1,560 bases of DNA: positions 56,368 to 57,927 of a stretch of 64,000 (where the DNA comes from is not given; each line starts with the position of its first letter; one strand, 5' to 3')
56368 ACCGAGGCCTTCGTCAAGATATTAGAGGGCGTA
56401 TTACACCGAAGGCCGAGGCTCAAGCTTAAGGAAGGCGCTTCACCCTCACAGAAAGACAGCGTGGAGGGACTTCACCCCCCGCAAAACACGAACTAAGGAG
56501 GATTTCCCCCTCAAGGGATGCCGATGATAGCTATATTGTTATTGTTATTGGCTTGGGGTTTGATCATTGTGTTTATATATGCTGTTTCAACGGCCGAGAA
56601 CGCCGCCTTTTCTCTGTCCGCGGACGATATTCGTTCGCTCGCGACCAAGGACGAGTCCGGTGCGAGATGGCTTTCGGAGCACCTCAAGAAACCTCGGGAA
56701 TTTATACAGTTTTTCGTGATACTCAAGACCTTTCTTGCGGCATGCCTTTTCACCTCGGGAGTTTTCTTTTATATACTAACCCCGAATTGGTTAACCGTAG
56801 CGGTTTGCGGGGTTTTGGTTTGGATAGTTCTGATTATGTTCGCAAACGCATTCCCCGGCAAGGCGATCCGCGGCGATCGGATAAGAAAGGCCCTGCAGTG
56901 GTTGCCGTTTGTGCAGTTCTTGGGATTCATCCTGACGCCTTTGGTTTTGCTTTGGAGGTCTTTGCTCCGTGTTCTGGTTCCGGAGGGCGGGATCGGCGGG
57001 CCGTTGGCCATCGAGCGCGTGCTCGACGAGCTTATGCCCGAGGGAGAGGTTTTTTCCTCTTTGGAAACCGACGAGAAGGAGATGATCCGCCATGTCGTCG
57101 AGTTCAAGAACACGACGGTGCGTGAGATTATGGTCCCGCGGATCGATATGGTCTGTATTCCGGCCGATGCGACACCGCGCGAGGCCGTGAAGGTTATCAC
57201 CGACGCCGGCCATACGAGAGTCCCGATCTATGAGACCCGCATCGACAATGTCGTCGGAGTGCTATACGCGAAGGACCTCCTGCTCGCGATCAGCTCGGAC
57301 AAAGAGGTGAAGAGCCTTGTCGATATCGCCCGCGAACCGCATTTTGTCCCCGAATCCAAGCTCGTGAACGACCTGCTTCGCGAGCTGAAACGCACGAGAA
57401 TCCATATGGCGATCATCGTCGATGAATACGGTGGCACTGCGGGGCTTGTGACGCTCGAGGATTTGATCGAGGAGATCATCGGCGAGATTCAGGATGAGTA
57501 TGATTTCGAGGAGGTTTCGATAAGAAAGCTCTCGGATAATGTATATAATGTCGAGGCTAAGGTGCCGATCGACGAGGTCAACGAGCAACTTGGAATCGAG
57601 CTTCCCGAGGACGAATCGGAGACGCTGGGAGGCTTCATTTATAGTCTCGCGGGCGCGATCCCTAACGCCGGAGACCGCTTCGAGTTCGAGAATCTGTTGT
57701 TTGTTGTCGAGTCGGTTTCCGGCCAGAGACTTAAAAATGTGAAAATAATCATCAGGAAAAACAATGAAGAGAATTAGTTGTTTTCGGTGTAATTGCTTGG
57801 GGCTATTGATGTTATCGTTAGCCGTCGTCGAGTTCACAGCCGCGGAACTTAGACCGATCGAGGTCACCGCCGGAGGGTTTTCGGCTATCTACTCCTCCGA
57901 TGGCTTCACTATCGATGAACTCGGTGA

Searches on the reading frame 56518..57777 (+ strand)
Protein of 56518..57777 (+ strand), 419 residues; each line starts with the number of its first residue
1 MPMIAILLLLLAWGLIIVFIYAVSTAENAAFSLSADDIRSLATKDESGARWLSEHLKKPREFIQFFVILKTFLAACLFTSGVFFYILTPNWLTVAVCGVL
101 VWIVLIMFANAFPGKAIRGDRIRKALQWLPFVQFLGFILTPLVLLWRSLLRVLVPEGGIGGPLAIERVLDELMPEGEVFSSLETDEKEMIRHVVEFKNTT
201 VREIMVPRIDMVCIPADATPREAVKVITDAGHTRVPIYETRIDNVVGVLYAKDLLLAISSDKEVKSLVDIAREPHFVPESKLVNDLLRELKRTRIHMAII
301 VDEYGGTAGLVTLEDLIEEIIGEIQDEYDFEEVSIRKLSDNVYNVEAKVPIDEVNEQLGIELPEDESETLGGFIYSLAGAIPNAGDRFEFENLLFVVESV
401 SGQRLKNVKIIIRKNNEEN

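Call 54: search_protein_families(library=pfam, proteins=[window:56518-57777:+], max_evalue=0.0001)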
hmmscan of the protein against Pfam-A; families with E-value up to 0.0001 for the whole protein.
window:56518-57777:+ (419 aa): 3 families
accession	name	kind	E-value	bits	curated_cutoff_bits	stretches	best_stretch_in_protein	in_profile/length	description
PF03471.22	CorC_HlyC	-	3.4e-21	75.5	27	1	337-411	2-78/81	Transporter associated domain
PF00571.33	CBS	-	1.8e-16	60.6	24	2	201-259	1-56/57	CBS domain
PF01595.25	CNNM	-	5.8e-09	36.3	28.4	1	18-154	8-146/181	Cyclin M transmembrane N-terminal domain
